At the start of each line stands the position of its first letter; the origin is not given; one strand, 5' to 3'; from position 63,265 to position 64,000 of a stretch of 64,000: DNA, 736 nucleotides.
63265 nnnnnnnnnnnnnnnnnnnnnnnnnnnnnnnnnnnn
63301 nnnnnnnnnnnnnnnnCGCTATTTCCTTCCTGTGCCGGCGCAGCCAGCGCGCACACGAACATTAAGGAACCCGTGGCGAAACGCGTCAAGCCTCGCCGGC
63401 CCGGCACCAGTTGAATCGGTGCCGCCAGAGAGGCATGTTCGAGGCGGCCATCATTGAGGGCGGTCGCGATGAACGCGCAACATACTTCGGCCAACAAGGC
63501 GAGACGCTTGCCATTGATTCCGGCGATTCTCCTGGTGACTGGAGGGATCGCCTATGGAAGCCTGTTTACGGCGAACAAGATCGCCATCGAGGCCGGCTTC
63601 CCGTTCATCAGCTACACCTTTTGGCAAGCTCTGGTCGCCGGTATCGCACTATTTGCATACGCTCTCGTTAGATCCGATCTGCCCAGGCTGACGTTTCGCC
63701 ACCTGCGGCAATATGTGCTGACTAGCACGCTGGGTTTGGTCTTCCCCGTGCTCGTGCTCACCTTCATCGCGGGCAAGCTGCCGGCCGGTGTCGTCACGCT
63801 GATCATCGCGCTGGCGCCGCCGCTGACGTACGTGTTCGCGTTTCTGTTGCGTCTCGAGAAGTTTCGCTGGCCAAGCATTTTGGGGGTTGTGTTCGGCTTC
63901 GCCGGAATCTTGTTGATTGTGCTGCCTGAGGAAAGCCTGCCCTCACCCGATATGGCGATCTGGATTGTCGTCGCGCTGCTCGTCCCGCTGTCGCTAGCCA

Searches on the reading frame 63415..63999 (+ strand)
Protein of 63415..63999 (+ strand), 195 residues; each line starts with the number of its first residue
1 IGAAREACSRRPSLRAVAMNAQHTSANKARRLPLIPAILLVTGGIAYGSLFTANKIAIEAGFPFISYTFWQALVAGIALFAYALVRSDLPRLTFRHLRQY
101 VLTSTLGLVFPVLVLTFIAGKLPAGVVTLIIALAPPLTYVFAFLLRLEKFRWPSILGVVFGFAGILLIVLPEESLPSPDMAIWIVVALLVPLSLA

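Call 46: search_protein_families(library=pfam, proteins=[window:63415-63999:+])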
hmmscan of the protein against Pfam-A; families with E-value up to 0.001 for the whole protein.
window:63415-63999:+ (195 aa): 1 family
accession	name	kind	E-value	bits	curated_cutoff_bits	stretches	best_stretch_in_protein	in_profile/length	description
PF00892.27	EamA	-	1.1e-16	61.8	28.2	1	37-169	4-134/135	EamA-like transporter family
